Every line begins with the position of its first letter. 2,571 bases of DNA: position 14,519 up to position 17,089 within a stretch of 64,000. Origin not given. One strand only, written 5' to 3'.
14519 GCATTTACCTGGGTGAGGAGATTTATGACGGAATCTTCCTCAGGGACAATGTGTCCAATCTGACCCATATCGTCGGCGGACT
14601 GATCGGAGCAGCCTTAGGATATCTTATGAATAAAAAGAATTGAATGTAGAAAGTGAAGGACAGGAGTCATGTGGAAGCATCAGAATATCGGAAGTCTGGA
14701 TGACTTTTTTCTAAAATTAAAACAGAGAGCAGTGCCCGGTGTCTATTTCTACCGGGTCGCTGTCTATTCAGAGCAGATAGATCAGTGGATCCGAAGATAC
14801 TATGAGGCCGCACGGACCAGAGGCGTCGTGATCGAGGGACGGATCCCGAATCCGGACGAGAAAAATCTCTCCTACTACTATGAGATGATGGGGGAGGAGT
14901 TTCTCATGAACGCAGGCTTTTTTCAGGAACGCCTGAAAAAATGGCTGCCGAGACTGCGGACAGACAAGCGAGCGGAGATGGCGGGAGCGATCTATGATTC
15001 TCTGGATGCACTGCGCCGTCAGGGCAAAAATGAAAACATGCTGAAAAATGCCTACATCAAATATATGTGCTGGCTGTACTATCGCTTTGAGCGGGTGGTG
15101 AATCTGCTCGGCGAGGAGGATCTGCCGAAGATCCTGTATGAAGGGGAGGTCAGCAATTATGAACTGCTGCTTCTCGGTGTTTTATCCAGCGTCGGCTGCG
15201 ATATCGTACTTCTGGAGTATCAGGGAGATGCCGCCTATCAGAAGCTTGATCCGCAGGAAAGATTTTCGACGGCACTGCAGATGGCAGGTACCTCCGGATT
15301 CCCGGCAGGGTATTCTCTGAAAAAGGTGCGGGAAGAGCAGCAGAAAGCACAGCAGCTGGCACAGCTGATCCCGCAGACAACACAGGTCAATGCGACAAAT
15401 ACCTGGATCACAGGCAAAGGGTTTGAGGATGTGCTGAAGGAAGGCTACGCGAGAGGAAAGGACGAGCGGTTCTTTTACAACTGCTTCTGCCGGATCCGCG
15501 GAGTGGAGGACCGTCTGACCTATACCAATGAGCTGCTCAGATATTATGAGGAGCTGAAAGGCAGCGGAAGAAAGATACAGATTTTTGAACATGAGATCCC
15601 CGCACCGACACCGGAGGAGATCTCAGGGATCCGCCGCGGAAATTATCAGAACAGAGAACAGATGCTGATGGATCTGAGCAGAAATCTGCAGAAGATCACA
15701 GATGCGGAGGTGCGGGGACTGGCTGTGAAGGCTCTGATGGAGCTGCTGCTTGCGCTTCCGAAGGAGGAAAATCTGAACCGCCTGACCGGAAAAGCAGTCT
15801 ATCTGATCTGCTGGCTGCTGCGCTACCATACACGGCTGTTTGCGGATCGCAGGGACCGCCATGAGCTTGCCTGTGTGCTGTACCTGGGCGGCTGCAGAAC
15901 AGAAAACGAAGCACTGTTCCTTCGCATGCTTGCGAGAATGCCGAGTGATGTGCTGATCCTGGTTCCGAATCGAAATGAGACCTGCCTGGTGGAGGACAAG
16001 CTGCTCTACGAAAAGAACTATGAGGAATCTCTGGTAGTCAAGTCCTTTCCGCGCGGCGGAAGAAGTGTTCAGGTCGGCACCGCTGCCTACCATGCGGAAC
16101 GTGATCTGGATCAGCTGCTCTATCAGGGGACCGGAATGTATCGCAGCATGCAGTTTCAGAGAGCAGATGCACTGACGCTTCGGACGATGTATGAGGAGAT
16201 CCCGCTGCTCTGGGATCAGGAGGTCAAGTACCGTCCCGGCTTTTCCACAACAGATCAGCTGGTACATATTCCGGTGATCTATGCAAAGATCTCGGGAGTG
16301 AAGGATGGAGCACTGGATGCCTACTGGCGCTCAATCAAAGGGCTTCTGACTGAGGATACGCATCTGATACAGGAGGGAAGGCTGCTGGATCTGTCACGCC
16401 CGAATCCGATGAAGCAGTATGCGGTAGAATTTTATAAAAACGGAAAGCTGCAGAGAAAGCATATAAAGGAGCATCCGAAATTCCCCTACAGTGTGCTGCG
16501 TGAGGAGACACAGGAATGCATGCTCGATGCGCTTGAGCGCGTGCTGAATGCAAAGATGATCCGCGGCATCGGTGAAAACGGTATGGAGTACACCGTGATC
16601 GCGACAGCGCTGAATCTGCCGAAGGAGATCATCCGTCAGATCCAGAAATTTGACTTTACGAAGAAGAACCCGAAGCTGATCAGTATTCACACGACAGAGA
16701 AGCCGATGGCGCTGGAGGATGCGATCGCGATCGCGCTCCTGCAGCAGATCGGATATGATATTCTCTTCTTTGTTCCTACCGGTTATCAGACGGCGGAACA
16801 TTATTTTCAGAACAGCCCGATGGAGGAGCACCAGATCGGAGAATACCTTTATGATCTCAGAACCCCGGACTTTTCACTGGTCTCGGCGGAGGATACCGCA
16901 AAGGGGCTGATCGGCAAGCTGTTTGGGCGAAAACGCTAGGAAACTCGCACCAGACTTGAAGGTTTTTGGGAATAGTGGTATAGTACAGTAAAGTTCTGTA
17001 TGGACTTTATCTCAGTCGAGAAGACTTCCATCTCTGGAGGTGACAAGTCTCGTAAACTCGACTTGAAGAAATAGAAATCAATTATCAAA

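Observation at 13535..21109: Ter-like cluster in which a Ca2+ P-type ATPase replaces TerC/TelA: HNH, rhomboid, 756-aa unknown, TerD, TerD, Ca2+ pump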

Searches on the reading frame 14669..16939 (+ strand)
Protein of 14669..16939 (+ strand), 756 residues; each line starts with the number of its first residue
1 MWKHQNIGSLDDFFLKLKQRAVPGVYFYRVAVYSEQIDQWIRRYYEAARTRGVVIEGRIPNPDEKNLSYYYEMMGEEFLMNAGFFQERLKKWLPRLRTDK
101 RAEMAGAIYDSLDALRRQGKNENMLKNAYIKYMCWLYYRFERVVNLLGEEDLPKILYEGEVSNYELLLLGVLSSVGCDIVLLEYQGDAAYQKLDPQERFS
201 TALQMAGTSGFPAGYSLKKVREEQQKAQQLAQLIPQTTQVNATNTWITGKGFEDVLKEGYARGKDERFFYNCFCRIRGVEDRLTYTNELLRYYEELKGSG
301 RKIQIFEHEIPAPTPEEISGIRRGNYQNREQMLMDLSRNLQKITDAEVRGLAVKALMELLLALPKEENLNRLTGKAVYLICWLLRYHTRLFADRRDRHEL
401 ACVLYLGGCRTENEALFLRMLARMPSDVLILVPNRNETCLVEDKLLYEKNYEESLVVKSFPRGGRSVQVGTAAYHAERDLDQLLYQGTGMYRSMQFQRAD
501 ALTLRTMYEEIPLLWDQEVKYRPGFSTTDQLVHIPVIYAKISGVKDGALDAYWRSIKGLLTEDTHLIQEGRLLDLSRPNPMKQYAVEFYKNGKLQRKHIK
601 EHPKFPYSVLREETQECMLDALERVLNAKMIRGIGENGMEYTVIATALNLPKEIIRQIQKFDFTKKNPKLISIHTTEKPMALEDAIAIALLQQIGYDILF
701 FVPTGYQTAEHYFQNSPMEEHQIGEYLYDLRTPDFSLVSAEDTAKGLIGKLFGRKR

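Call 3: search_protein_families(library=pfam, proteins=[window:14669-16939:+])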
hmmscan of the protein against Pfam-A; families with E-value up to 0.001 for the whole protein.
window:14669-16939:+ (756 aa): 1 family
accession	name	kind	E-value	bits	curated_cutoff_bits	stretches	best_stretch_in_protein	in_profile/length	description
PF14266.11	YceG_bac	-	1e-109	366.4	25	3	506-720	2-213/250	YceG domain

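Call 7: search_protein_families(library=ncbifam, proteins=[window:14669-16939:+])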
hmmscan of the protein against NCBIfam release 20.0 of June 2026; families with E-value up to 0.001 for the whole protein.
window:14669-16939:+ (756 aa): 0 families

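Call 8: search_protein_families(library=padloc, proteins=[window:14669-16939:+], max_evalue=0.01)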
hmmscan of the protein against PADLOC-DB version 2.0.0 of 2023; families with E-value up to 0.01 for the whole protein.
window:14669-16939:+ (756 aa): 0 families

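Call 14: find_homologous_proteins(query=window:14669-16939:+)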
Query window:14669-16939:+ (756 aa): 3960 proteins with E <= 0.001 among 8000 candidates; the best 120 are listed.
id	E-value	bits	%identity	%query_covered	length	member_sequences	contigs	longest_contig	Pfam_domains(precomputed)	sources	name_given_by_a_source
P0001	0.0e+0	1732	100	100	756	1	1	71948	PF14266.12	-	-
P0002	0.0e+0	1196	49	85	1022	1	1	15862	PF14266.12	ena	-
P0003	7.9e-290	981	56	100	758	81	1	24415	PF14266.12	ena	-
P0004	2.5e-289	980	56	100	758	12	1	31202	PF14266.12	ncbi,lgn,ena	-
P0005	5.3e-289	979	56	100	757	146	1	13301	PF14266.12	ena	-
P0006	1.1e-288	978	56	100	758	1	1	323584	PF14266.12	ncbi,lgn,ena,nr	ncbi:MAG: hypothetical protein HDR01_06175 [Lachnospiraceae bacterium]|nr:hypothetical protein [Lach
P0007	1.7e-288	977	56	100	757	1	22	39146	PF14266.12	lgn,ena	-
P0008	2.0e-288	977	55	100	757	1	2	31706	PF14266.12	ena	-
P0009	3.0e-288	976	55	100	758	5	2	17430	PF14266.12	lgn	-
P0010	3.9e-288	976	56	100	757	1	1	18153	PF14266.12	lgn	-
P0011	4.3e-288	976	56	100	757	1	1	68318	PF14266.12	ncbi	-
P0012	4.6e-288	976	55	100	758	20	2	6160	PF14266.12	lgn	-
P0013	8.5e-288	975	55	100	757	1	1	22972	PF14266.12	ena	-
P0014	5.8e-287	972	55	100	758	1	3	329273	PF14266.12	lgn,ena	-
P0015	6.6e-287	972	55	100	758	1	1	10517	PF14266.12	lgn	-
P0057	9.5e-281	951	54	100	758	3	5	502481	PF14266.12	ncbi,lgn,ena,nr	ncbi:MAG: hypothetical protein HDR15_12065 [Lachnospiraceae bacterium]|nr:hypothetical protein [Lach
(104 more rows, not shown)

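Call 15: find_encoding_contigs(protein=window:14669-16939:+, flank=10000, max_places=3)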
Protein window:14669-16939:+ (756 aa): 1 contig read that carries it; 1 place shown.
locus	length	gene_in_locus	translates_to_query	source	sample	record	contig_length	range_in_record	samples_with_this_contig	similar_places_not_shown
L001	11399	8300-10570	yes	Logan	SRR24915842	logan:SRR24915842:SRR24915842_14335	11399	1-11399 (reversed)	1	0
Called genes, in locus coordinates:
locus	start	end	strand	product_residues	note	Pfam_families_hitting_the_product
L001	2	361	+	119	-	?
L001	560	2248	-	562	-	PF00128:Alpha-amylase, PF16657:Malt_amylase_C, PF23915:SusG_C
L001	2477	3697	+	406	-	PF01547:SBP_bac_1, PF13416:SBP_bac_8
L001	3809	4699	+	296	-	PF00528:BPD_transp_1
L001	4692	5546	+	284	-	PF00528:BPD_transp_1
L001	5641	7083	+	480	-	PF13306:LRR_5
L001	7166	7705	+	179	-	PF14279:HNH_5 (faint), PF01844:HNH (faint)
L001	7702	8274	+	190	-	PF01694:Rhomboid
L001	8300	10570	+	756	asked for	PF14266:YceG_bac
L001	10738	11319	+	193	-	PF02342:TerD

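Call 16: find_encoding_contigs(protein=P0057, flank=10000, max_places=3)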
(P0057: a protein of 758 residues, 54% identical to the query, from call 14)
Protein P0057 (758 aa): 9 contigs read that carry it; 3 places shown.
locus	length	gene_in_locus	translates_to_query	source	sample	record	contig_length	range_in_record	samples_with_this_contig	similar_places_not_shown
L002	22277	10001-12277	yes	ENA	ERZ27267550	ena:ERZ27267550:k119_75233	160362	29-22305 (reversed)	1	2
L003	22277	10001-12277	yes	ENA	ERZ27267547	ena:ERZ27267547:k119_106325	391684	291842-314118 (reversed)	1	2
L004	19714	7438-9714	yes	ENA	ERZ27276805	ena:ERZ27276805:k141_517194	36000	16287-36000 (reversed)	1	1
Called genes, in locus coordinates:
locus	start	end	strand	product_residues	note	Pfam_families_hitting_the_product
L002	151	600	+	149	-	PF04542:Sigma70_r2, PF08281:Sigma70_r4_2, PF04545:Sigma70_r4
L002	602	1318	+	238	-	-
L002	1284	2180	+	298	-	PF00005:ABC_tran, PF13304:AAA_21 (faint)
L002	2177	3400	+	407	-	-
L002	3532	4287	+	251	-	PF02463:SMC_N (faint), PF00005:ABC_tran, PF13304:AAA_21 (faint)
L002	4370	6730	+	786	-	PF12704:MacB_PCD (faint), PF02687:FtsX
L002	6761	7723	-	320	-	PF15617:C-C_Bond_Lyase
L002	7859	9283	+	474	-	PF14266:YceG_bac, PF00089:Trypsin, PF13365:Trypsin_2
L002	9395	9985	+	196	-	PF01694:Rhomboid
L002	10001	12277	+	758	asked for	PF14266:YceG_bac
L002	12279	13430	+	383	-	PF05816:TelA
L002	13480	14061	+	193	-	PF02342:TerD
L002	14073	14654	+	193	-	PF02342:TerD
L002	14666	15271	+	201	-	PF02342:TerD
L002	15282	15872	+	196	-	PF02342:TerD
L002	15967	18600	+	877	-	PF00690:Cation_ATPase_N, PF00122:E1-E2_ATPase, PF00702:Hydrolase, PF13246:Cation_ATPase, PF00689:Cation_ATPase_C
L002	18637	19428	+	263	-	PF05116:S6PP (faint), PF08282:Hydrolase_3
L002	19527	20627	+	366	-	PF15609:PRTase_2, PF12500:TRSP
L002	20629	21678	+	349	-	PF11202:StiP, PF15608:PELOTA_1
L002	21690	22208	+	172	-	-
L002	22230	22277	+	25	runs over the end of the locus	?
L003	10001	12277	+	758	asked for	PF14266:YceG_bac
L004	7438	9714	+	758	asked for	PF14266:YceG_bac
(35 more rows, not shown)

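Call 20: find_related_loci(query=A1, collection=genome_contigs, flank=10000)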
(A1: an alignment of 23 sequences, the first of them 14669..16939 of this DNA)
Query A1 (756 aa) in genome_contigs; peptide patterns used: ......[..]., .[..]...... (x = any residue, [..] = any of these).
599 stretches matched a pattern (row limit reached: there are more); 582 encode a relative of the query (tblastn E <= 1e-3); the best 80 are kept; 80 distinct loci.
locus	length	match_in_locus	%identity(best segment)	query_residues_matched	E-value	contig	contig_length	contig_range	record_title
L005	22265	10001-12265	56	1-753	0e+0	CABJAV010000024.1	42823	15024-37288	Lachnospiraceae bacterium isolate MGYG-HGUT-00136 genome assembly, contig: .20427_4_25.24, whole genome shotgun sequence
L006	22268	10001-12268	56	1-754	0e+0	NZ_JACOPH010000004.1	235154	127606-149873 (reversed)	Roseburia zhanii strain BX1005 DNA.677_ctg0004, whole genome shotgun sequence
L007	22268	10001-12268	56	1-754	0e+0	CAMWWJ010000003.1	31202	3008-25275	MAG TPA_asm: uncultured Lachnospiraceae bacterium isolate SRR14411331_bin.4_metawrap_v1.3_MAG genome assembly, contig: N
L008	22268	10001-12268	56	1-754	0e+0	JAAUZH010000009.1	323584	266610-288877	MAG: Lachnospiraceae bacterium isolate Mgla_MAG_0-bin_6 c_000000022471, whole genome shotgun sequence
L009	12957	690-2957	55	1-754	0e+0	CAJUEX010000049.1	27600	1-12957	MAG TPA_asm: uncultured Lachnospiraceae bacterium isolate MGBC129207 genome assembly, contig: MGBC129207.49, whole genom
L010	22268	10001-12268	55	1-754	0e+0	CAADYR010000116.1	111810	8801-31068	MAG TPA_asm: Lachnospiraceae bacterium, isolate HGM12224, WGS project CAADYR010000000 data, contig: ERS396355_14_k85_159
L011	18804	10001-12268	55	1-754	0e+0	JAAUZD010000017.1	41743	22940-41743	MAG: Lachnospiraceae bacterium isolate Mgla_MAG_17-bin_4 c_000000018752, whole genome shotgun sequence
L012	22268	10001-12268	54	1-754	0e+0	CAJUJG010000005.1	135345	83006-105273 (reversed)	MAG TPA_asm: uncultured Lachnospiraceae bacterium isolate MGBC142918 genome assembly, contig: MGBC142918.5, whole genome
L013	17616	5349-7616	56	1-754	0e+0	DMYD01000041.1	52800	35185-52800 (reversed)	MAG TPA_asm: Roseburia sp. isolate UBA10666 contig_1583, whole genome shotgun sequence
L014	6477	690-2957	54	1-754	0e+0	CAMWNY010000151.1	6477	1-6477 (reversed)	MAG TPA_asm: uncultured Lachnospiraceae bacterium isolate SRR14411345_bin.3_metawrap_v1.3_MAG genome assembly, contig: N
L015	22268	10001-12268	54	1-754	0e+0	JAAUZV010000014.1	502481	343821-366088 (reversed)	MAG: Lachnospiraceae bacterium isolate Mgla_MAG_29-bin_0 c_000000000984, whole genome shotgun sequence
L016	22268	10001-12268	55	1-754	0e+0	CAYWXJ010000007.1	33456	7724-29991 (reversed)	MAG TPA_asm: uncultured Eubacterium sp. isolate SRP222994_co1_540 genome assembly, contig: NODE_2389_length_33456_cov_7.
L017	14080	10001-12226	57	1-740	0e+0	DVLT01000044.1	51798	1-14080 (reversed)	MAG TPA_asm: Candidatus Onthocola gallistercoris isolate CHK187-14744 CHK187__C220313_L51798_ERR3414582, whole genome sh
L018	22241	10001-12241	55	1-745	0e+0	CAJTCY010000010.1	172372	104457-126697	Lachnospiraceae bacterium isolate B84_9_MI_BP genome assembly, contig: MGBC000136.10, whole genome shotgun sequence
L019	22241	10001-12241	55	1-745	0e+0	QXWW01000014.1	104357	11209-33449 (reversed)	Lachnospiraceae bacterium strain X68 Scaffold13_1, whole genome shotgun sequence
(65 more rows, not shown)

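Call 26: find_encoding_contigs(protein=P0002, flank=10000, max_places=3)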
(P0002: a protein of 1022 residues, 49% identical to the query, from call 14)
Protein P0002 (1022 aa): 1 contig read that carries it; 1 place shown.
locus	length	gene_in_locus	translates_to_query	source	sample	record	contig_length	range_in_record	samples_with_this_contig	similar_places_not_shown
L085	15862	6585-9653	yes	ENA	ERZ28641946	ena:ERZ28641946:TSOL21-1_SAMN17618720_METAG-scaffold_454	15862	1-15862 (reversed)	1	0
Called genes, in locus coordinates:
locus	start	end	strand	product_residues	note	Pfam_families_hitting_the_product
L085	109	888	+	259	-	PF01026:TatD_DNase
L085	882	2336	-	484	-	PF09587:PGA_cap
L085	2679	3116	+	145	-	PF22381:Staph_reg_Sar_Rot, PF12802:MarR_2, PF01047:MarR, PF13463:HTH_27, PF13601:HTH_34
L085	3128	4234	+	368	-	PF15609:PRTase_2, PF12500:TRSP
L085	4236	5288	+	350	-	PF11202:StiP, PF15608:PELOTA_1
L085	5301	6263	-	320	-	PF15617:C-C_Bond_Lyase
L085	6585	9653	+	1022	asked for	PF14266:YceG_bac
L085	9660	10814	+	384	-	PF05816:TelA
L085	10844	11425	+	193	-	PF02342:TerD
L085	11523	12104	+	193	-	PF02342:TerD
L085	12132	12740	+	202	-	PF02342:TerD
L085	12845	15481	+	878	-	PF00690:Cation_ATPase_N, PF00122:E1-E2_ATPase, PF00702:Hydrolase, PF13246:Cation_ATPase, PF00689:Cation_ATPase_C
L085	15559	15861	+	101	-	?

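Call 47: search_dna_similar(query=window:14669-16939:+, collection=plasmids, mode=protein, max_rows=15)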
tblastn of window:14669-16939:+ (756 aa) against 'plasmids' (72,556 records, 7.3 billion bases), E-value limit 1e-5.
Records with a match: 5; places in all: 5; records where one place covers at least 80% of the query: 0.
Best place of each record, by identity: <60% 5.
By first word of the organism name: Bacillus 3; Aneurinibacillus 1; Lactococcus 1.
By predicted mobility (MOB-suite, as given by PLSDB): non-mobilizable 4; mobilizable 1.
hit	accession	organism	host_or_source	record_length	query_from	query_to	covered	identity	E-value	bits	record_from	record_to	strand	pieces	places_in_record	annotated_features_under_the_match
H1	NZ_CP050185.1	Bacillus thuringiensis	cell culture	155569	250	752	67%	25.1%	5e-24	116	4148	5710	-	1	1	YceG family protein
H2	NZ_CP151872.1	Bacillus thuringiensis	tobacco,mixed culture,leaves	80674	250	752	67%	25.0%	3e-24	117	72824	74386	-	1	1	YceG family protein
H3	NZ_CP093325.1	Bacillus sp. N5-665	whole organism,peat soil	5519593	250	752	67%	24.8%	1e-23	115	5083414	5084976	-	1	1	none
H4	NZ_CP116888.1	Aneurinibacillus sp. Ricciae_BoGa-3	whole organism,Plant material,Lab grown ...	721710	352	756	54%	26.3%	1e-39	166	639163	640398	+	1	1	YceG family protein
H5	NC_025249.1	Lactococcus cremoris subsp. cremoris MG1363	-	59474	451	721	36%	24.9%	2e-17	95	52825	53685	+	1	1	YceG family protein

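Call 48: get_annotated_region(hit=H1, flank=7000)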
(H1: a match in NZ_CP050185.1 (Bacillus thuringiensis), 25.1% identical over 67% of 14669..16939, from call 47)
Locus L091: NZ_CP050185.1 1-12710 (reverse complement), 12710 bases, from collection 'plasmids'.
description: Bacillus thuringiensis strain HER1410 plasmid pLUSID2, complete sequence
organism: Bacillus thuringiensis (NCBI taxid 1428)
taxonomy: Bacteria; Bacillota; Bacilli; Bacillales; Bacillaceae; Bacillus; Bacillus thuringiensis
host: -; source: cell culture; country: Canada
typing (MOB-suite, as given by PLSDB): non-mobilizable
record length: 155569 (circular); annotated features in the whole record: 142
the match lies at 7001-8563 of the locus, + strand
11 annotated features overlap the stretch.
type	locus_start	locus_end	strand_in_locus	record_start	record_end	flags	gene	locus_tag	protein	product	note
CDS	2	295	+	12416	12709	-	-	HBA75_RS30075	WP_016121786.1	YesK-like family protein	-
CDS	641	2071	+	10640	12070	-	proS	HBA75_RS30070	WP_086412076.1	proline--tRNA ligase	GO:0006433 - prolyl-tRNA aminoacylation [Evidence IEA]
CDS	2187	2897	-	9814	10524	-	-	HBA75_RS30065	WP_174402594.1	LPXTG cell wall anchor domain-containing protein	-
CDS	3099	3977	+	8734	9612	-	-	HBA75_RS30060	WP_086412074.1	ROK family protein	-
CDS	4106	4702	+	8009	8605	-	-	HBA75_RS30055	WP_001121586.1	TerD family protein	GO:0006950 - response to stress [Evidence IEA]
CDS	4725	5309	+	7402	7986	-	-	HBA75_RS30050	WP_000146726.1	TerD family protein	GO:0006950 - response to stress [Evidence IEA]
CDS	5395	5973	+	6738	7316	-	-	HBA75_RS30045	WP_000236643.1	TerD family protein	GO:0006950 - response to stress [Evidence IEA]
CDS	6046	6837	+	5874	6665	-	-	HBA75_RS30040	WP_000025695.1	TerC family protein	-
CDS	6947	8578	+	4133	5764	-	-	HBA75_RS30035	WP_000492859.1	YceG family protein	-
CDS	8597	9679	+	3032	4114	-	-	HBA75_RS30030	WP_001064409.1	toxic anion resistance protein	-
CDS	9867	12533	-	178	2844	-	-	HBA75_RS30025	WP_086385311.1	cation-translocating P-type ATPase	-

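Call 49: get_annotated_region(hit=H4, flank=8000)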
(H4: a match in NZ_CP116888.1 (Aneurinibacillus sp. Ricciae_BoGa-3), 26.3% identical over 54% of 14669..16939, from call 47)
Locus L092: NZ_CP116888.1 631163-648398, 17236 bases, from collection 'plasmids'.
description: Aneurinibacillus sp. Ricciae_BoGa-3 plasmid unnamed, complete sequence
organism: Aneurinibacillus sp. Ricciae_BoGa-3 (NCBI taxid 3022697)
taxonomy: Bacteria; Bacillota; Bacilli; Bacillales; Paenibacillaceae; Aneurinibacillus; Aneurinibacillus sp. Ricciae BoGa-3
host: -; source: whole organism,Plant material,Lab grown Riccia fluitans ecotype BoGa-3; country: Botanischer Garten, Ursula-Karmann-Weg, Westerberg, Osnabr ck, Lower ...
typing (MOB-suite, as given by PLSDB): non-mobilizable
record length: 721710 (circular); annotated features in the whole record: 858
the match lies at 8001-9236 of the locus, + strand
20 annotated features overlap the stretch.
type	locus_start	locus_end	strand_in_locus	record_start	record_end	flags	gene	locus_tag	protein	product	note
CDS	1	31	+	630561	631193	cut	-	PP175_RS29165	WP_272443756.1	hypothetical protein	-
CDS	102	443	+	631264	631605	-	-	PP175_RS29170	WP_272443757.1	hypothetical protein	-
CDS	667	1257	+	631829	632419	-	-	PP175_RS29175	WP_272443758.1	3'-5' exonuclease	-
CDS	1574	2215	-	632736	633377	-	-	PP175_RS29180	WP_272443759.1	hypothetical protein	-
CDS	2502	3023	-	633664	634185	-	-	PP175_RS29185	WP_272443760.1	hypothetical protein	-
CDS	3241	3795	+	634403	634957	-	-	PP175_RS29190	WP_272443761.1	DUF2196 domain-containing protein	-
CDS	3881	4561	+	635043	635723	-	-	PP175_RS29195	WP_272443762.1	Bax inhibitor-1 family protein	-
CDS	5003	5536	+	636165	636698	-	-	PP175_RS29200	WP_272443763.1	hypothetical protein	-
CDS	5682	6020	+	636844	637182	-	-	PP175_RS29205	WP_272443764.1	hypothetical protein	-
CDS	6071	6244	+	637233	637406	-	-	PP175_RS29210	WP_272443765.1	hypothetical protein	-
CDS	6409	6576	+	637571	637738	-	-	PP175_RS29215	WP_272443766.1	hypothetical protein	-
CDS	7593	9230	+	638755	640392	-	-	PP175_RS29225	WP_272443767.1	YceG family protein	-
CDS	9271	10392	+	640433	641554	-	-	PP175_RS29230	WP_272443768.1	toxic anion resistance protein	-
CDS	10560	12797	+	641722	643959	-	-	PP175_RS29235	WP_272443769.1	hypothetical protein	-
CDS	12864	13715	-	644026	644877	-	-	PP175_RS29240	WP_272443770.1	YitT family protein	-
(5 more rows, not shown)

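Call 52: predict_structure(alignment_id=A1)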
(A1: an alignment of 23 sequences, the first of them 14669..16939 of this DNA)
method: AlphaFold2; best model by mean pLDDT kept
length: 756 residues; sequences in the alignment: 23
mean_pLDDT: 75.5   pTM: 0.45
mean pLDDT of the five models: 75.5, 73.1, 68.6, 67.0, 63.6
residues with pLDDT >= 90: 188; 70-90: 366; 50-70: 83; < 50: 119
segments of 3 or more residues with pLDDT < 50: 464-546, 704-708, 715-729, 741-756
pLDDT, mean of each block of 10 residues (from residue 1): 75 88 87 91 93 89 67 84 91 89 93 90 89 91 88 91 91 93 88 86 87 89 81 75 76 73 82 88 73 83 90 92 88 91 86 91 79 93 92 70 89 93 93 88 89 82 47 34 34 26 30 30 26 29 49 67 73 80 89 88 81 85 84 78 90 81 64 67 85 73 49 48 38 58 41 32
secondary structure, 60 per line:
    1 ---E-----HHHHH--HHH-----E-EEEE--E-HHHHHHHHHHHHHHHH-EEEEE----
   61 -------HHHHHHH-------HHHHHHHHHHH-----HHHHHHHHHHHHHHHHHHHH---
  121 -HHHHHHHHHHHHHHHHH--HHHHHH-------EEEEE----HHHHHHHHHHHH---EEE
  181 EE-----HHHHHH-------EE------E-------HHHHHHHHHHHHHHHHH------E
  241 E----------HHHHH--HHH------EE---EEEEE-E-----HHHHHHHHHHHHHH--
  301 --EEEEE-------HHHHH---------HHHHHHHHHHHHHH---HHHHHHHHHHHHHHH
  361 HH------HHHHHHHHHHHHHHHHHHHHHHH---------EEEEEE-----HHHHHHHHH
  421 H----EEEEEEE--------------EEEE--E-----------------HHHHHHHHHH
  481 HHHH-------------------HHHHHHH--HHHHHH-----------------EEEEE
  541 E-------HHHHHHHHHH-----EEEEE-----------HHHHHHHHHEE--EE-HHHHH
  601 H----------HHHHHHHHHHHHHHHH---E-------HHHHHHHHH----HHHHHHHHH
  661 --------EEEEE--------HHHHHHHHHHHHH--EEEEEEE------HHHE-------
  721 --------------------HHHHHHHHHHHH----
elements in order (helices of 4 or more, strands of 3 or more residues): H10-14 E27-30 H35-50 E52-56 H68-74 H82-92 H98-117 H122-138 H141-146 E154-158 H163-174 E178-182 H188-193 H217-233 H252-256 E273-277 H285-298 E303-307 H315-319 H329-342 H346-362 H369-391 E401-406 H412-421 E426-432 E447-450 H471-484 H504-510 H513-518 E536-541 H549-558 E564-568 H580-588 H596-601 H612-627 H639-647 H652-660 E669-673 H682-694 E697-703 H741-752
